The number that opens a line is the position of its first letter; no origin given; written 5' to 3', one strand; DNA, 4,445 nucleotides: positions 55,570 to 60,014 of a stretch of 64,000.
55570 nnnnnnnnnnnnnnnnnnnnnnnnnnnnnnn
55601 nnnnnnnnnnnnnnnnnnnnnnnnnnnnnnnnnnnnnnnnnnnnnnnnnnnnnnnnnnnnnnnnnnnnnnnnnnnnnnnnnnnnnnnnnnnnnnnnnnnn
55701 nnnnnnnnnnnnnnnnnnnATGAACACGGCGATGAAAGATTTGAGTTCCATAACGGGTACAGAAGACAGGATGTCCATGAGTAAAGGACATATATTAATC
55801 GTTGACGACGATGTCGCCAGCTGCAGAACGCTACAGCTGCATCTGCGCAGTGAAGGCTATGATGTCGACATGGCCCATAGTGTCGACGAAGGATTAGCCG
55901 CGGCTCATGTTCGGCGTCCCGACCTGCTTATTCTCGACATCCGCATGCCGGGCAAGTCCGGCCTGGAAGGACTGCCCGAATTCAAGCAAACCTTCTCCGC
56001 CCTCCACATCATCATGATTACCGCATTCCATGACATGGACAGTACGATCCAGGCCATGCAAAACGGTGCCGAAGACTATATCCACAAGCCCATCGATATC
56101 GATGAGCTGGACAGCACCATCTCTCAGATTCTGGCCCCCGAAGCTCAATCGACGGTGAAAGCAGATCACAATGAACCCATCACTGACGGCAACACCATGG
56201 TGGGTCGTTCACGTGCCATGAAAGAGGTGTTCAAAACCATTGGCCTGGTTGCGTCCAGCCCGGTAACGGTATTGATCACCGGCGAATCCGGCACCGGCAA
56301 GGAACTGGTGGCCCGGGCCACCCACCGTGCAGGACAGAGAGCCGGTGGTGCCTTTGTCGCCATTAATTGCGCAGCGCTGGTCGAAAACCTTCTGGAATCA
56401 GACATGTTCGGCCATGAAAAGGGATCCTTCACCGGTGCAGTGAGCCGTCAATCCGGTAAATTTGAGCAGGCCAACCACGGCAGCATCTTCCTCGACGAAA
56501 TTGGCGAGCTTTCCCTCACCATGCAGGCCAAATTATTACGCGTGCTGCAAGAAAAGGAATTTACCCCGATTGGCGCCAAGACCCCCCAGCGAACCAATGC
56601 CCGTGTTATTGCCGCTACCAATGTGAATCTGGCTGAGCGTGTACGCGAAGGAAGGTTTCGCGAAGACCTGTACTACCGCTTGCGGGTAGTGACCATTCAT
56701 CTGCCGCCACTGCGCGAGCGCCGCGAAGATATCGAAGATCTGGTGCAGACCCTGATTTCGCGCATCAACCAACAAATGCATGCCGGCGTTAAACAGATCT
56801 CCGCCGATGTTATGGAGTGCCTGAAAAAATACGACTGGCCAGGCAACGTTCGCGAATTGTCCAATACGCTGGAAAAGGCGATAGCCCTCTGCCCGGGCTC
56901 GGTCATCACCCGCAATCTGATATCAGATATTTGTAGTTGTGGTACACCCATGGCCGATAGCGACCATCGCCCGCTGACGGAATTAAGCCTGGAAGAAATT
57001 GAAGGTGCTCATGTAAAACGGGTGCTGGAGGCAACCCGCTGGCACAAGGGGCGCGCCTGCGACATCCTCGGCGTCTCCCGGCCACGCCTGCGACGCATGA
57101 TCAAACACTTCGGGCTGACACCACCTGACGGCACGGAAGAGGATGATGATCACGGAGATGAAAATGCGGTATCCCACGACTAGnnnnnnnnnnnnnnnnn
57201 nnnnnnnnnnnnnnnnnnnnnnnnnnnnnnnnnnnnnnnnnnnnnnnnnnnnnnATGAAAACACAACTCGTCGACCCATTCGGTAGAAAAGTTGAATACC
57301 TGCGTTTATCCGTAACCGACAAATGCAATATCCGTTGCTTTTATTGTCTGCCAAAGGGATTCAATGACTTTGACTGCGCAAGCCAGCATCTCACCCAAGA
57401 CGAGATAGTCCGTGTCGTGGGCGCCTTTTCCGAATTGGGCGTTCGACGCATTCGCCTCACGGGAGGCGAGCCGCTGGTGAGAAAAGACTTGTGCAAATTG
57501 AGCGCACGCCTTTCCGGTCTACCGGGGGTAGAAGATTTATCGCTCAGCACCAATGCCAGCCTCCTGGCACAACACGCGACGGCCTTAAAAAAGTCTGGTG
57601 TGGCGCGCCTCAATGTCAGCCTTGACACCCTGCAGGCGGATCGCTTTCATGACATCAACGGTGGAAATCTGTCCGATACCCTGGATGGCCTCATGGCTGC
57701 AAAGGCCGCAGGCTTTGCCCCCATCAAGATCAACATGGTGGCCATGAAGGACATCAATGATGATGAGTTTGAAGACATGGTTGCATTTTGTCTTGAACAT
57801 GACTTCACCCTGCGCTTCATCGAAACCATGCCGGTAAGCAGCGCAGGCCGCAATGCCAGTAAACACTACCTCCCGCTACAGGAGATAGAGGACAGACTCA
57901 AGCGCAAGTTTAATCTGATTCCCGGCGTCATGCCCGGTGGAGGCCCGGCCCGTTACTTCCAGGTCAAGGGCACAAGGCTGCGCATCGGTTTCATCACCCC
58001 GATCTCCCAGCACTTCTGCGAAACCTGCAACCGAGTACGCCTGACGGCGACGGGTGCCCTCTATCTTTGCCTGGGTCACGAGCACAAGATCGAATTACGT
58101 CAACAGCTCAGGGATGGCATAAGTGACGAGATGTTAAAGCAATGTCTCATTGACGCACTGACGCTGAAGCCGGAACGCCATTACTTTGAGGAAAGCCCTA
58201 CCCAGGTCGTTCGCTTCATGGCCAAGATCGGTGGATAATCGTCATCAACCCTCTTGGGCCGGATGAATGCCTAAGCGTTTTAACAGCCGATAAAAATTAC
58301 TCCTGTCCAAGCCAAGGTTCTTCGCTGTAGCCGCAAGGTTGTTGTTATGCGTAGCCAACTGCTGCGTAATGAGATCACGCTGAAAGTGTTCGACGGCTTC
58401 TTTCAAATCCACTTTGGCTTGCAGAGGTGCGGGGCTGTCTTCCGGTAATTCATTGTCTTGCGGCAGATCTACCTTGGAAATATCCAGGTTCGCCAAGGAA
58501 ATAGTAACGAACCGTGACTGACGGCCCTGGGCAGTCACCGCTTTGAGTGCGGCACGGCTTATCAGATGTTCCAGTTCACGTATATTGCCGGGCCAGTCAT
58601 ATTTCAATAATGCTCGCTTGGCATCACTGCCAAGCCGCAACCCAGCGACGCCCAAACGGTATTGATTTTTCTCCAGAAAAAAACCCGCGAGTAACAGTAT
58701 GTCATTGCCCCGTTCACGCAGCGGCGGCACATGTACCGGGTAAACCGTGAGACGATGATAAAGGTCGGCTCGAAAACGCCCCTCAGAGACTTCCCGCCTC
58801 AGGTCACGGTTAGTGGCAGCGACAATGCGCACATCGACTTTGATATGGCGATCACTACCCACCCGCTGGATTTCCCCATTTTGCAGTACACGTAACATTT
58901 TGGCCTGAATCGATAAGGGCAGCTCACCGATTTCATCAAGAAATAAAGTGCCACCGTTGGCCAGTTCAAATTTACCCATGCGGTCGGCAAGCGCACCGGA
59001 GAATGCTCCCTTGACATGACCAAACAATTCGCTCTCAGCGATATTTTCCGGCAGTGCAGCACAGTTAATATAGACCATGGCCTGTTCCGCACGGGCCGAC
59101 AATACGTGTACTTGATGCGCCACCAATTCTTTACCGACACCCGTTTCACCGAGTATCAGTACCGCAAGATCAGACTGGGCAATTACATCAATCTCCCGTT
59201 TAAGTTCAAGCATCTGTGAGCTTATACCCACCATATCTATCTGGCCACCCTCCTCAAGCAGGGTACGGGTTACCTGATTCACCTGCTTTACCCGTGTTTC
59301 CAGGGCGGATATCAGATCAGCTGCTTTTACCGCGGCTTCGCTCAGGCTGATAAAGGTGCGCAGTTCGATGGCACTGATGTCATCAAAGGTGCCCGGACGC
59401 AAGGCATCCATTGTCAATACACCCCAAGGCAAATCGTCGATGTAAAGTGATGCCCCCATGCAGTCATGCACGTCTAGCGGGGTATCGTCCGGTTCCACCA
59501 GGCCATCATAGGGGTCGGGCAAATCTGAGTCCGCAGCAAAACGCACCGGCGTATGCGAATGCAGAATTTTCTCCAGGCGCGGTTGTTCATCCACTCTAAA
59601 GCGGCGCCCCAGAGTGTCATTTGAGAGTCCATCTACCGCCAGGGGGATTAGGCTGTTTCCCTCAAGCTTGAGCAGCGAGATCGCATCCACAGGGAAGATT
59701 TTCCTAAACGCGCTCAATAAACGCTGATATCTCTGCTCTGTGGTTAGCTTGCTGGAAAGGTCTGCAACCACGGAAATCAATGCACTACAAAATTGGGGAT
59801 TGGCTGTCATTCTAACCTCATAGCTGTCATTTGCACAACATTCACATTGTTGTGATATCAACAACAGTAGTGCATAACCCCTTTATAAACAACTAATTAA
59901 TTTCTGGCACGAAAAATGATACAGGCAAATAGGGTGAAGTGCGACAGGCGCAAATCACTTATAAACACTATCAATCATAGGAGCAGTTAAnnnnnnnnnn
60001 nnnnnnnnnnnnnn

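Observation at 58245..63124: NO sensor NorR apparently drives an NO-producing enzyme: nitrifier-type nirK/ncg cluster under a new regulator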

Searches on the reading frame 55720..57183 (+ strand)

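Call 3: search_protein_families(library=pfam, proteins=[window:55720-57183:+])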
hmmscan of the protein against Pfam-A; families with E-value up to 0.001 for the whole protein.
window:55720-57183:+ (487 aa): 9 families
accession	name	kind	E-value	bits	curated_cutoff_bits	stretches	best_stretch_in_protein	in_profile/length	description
PF00158.32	Sigma54_activat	-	2.4e-69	232.8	20.2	1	160-327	1-168/168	Sigma-54 interaction domain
PF00072.30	Response_reg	-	2.7e-27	95.6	30.2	1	25-134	1-110/111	Response regulator receiver domain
PF25601.1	AAA_lid_14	-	6.3e-24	84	27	1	332-403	1-72/87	AAA+ ATPase lid domain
PF14532.12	Sigma54_activ_2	-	1.1e-20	74.7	25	1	161-331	1-138/138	Sigma-54 interaction domain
PF02954.25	HTH_8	-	7.3e-08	32.5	22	1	423-462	1-40/42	Bacterial regulatory protein, Fis family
PF00004.35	AAA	-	1e-06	29.7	21.2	1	184-317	1-127/131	ATPase family associated with various cellular activities (AAA)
PF07728.20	AAA_5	-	5.3e-06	26.9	22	1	184-303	2-124/139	AAA domain (dynein-related subfamily)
PF13191.12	AAA_16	-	9e-06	26.7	32.6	1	160-234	2-83/167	AAA ATPase domain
PF07724.20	AAA_2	-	1.3e-05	25.7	27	1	182-313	4-136/166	AAA domain (Cdc48 subfamily)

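Call 4: search_protein_families(library=ncbifam, proteins=[window:55720-57183:+])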
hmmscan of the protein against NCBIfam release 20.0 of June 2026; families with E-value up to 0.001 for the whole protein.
window:55720-57183:+ (487 aa): 113 families (the best 25 are shown)
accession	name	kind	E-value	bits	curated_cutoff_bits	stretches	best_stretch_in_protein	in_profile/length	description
TIGR01818.1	ntrC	equivalog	2.3e-131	438.8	558.6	1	25-402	1-378/463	nitrogen regulation protein NR(I)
NF008469.0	PRK11361.1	equivalog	1e-119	400.3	714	1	23-470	5-460/461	acetoacetate metabolism transcriptional regulator AtoC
NF007689.0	PRK10365.1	equivalog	3.1e-113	378.9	760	1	18-457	1-435/441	sigma-54-dependent response regulator transcription factor ZraR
NF008176.1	PRK10923.1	equivalog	5.5e-108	361.5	620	1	20-408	1-389/469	nitrogen regulation protein NR(I)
TIGR02915.1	PEP_resp_reg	equivalog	1.3e-106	357.1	502.6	1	25-466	1-444/445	PEP-CTERM-box response regulator transcription factor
NF011695.0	PRK15115.1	equivalog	1.6e-100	337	763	1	19-454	3-426/445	two-component system response regulator GlrR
NF041946.1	LuxO_transreg_Vib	equivalog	2.9e-100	336.2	800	1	31-402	4-377/463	quorum-sensing sigma-54 dependent transcriptional regulator LuxO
TIGR01817.1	nifA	equivalog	3.1e-100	336.5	528.85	1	142-412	180-450/534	nif-specific transcriptional activator NifA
NF041552.1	TF_PrdR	equivalog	1.1e-98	331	795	1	156-464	265-576/577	sigma-54 dependent transcriptional regulator PrdR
NF038308.1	RNA_repair_RtcR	equivalog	5.2e-96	322.6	650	1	143-458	165-505/530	RNA repair transcriptional activator RtcR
NF003451.0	PRK05022.1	equivalog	7.1e-95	318.6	476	1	103-466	140-510/512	nitric oxide reductase transcriptional regulator NorR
NF051870.1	NAssimRespRegNtrX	equivalog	1.6e-91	307.5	600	1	24-403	3-384/452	nitrogen assimilation response regulator NtrX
NF050807.1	TransRegFlbDCaul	equivalog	2.1e-91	307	750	1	45-405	23-365/454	sigma-54-dependent transcriptional regulator FlbD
NF049963.1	RespRegFlgRCampy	domain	3.3e-86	289.8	750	1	25-465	3-428/429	fla regulon two-component system response regulator FlgR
NF011958.0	PRK15429.1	equivalog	3e-83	280.6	830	1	158-465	379-685/692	formate hydrogenlyase transcriptional activator FlhA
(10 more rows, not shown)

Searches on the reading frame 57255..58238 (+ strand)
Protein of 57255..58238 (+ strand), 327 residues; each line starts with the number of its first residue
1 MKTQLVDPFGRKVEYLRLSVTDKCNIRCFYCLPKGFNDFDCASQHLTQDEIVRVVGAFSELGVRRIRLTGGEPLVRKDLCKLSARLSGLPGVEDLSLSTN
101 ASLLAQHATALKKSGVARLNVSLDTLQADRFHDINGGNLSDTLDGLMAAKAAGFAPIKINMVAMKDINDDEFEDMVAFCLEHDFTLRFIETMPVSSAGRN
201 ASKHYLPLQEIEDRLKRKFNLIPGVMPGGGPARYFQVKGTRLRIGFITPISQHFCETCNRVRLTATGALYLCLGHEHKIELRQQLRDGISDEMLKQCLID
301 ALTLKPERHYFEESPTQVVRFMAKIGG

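Call 3: search_protein_families(library=pfam, proteins=[window:57255-58238:+])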
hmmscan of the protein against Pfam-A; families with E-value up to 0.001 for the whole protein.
window:57255-58238:+ (327 aa): 3 families
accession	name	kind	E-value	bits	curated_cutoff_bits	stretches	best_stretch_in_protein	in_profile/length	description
PF06463.18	Mob_synth_C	-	7.5e-37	126.6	37.4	1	185-310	2-127/128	Molybdenum Cofactor Synthesis C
PF04055.27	Radical_SAM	-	3.8e-30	105.7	29.5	1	19-178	2-165/166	Radical SAM superfamily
PF13353.11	Fer4_12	-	0.00026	21.7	22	1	22-78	13-68/137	4Fe-4S single cluster domain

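Call 4: search_protein_families(library=ncbifam, proteins=[window:57255-58238:+])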
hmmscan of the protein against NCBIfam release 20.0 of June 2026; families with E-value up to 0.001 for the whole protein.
window:57255-58238:+ (327 aa): 52 families (the best 25 are shown)
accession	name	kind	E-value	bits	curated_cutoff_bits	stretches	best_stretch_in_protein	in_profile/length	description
TIGR02666.1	moaA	equivalog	2.8e-109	365.1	284.05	1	5-327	1-336/336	GTP 3',8-cyclase MoaA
NF001199.0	PRK00164.2-1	equivalog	4.7e-72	242.7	231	1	4-304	2-300/308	GTP 3',8-cyclase MoaA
TIGR02668.1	moaA_archaeal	equivalog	1.8e-71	240.7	325.25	1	5-304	1-297/303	GTP 3',8-cyclase MoaA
TIGR04545.1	rSAM_ahbD_hemeb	equivalog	2.2e-18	66.8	500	1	19-216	5-199/339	heme b synthase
NF045574.1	sacti_mat_StsB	exception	7.6e-18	64.6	625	1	17-205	99-280/466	StsB family radical SAM/SPASM domain sactipeptide maturase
TIGR04347.1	pseudo_SAM_Halo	equivalog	1.5e-16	60.6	525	1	19-179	43-199/390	TIGR04347 family pseudo-SAM/SPASM protein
NF045646.2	rSAM_Se_TrsS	equivalog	3.4e-16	58.8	490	1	18-203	90-275/441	radical SAM (seleno)protein TrsS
NF045702.1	rSAM_GDGT_ether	equivalog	6.1e-16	58.1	450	1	17-203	89-277/486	tetraether lipid synthase Tes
TIGR04055.1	rSAM_NirJ2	equivalog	2.1e-15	57.1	500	1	20-215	6-197/326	putative heme d1 biosynthesis radical SAM protein NirJ2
TIGR02109.1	PQQ_syn_pqqE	equivalog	9.7e-15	54.3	381.35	1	18-183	11-173/358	pyrroloquinoline quinone biosynthesis protein PqqE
TIGR04546.1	rSAM_ahbC_deAc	equivalog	1.9e-14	53.3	650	1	19-155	44-178/390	12,18-didecarboxysiroheme deacetylase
TIGR04051.1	rSAM_NirJ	equivalog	2e-14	53.3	515.45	1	21-199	9-183/354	heme d1 biosynthesis radical SAM protein NirJ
TIGR04317.1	W_rSAM_matur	equivalog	4.2e-14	52.4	380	1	13-148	3-135/349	tungsten cofactor oxidoreductase radical SAM maturase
NF050035.1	rSAM_WgK_link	exception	2.4e-13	49.8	650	1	17-202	12-192/367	radical SAM/SPASM peptide maturase WgkB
TIGR04054.1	rSAM_NirJ1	equivalog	3e-13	49.1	650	1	19-154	41-174/387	putative heme d1 biosynthesis radical SAM protein NirJ1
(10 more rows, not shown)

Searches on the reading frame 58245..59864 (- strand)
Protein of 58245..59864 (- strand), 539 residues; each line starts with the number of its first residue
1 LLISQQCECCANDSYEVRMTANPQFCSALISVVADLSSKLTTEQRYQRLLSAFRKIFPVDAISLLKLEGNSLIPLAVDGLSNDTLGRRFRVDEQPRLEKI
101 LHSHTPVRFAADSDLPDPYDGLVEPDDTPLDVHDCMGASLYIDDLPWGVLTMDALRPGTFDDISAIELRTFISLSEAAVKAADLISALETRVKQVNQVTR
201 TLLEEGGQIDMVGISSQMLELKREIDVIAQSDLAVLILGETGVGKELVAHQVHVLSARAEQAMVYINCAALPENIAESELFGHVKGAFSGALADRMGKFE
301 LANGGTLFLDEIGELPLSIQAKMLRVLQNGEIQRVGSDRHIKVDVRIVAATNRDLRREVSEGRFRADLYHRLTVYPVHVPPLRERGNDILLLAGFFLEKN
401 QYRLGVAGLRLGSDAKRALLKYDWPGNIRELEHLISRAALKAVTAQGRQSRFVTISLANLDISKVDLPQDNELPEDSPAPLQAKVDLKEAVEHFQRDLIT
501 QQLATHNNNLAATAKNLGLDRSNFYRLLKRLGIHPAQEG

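Call 3: search_protein_families(library=pfam, proteins=[window:58245-59864:-])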
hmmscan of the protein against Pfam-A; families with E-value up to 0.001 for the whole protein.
window:58245-59864:- (539 aa): 8 families
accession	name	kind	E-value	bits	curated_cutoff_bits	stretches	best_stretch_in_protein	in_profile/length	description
PF00158.32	Sigma54_activat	-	1.5e-68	230.2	20.2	1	212-377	2-167/168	Sigma-54 interaction domain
PF14532.12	Sigma54_activ_2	-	7.9e-24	84.9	25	1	212-382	1-138/138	Sigma-54 interaction domain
PF25601.1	AAA_lid_14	-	8.9e-16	57.9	27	1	383-442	1-60/87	AAA+ ATPase lid domain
PF07728.20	AAA_5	-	1.7e-08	35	22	1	235-357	2-126/139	AAA domain (dynein-related subfamily)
PF02954.25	HTH_8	-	9.8e-07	28.9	22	1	491-530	2-41/42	Bacterial regulatory protein, Fis family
PF01590.32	GAF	-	7.6e-06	26.9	22.4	1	43-162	3-116/133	GAF domain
PF01078.27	Mg_chelatase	-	1.5e-05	25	20.3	1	220-352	10-157/207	Magnesium chelatase, subunit ChlI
PF07724.20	AAA_2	-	0.00011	22.7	27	1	234-352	5-124/166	AAA domain (Cdc48 subfamily)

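Call 4: search_protein_families(library=ncbifam, proteins=[window:58245-59864:-])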
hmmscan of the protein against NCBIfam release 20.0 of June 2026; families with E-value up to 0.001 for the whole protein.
window:58245-59864:- (539 aa): 27 families (the best 25 are shown)
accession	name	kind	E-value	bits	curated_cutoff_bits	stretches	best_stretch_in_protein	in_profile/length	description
NF003451.0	PRK05022.1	equivalog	8.9e-221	734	476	1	27-534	7-511/512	nitric oxide reductase transcriptional regulator NorR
TIGR01817.1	nifA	equivalog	1.4e-98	331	528.85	1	203-460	190-446/534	nif-specific transcriptional activator NifA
TIGR02915.1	PEP_resp_reg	equivalog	1.8e-94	317.1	502.6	1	192-533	119-444/445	PEP-CTERM-box response regulator transcription factor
TIGR01818.1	ntrC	equivalog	3.8e-90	302.9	558.6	1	193-530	119-462/463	nitrogen regulation protein NR(I)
NF038308.1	RNA_repair_RtcR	equivalog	2.4e-88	297.3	650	1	211-523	182-503/530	RNA repair transcriptional activator RtcR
NF008469.0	PRK11361.1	equivalog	5.7e-87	292.3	714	1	153-537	93-460/461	acetoacetate metabolism transcriptional regulator AtoC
NF041552.1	TF_PrdR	equivalog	3.5e-86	289.8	795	1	179-529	245-574/577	sigma-54 dependent transcriptional regulator PrdR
NF011958.0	PRK15429.1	equivalog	1.3e-85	288.5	830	1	210-534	380-687/692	formate hydrogenlyase transcriptional activator FlhA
TIGR02974.1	phageshock_pspF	equivalog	8.8e-84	281.6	443.55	1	212-530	2-335/336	phage shock protein operon transcriptional activator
NF050807.1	TransRegFlbDCaul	equivalog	1.2e-82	278.2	750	1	210-519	119-426/454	sigma-54-dependent transcriptional regulator FlbD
TIGR02329.1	propionate_PrpR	equivalog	2.2e-82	277.4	499.2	1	175-529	176-525/526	propionate catabolism operon regulatory protein PrpR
NF041906.1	V4R_TF_MobR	exception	3.5e-80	270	999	1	183-528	205-542/544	phenol degradation transcriptional regulator MobR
NF051870.1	NAssimRespRegNtrX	equivalog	1.2e-79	268.4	600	1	203-533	133-452/452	nitrogen assimilation response regulator NtrX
NF041946.1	LuxO_transreg_Vib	equivalog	5.9e-79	266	800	1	187-529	111-458/463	quorum-sensing sigma-54 dependent transcriptional regulator LuxO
NF008176.1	PRK10923.1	equivalog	7.3e-79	265.5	620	1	193-533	123-468/469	nitrogen regulation protein NR(I)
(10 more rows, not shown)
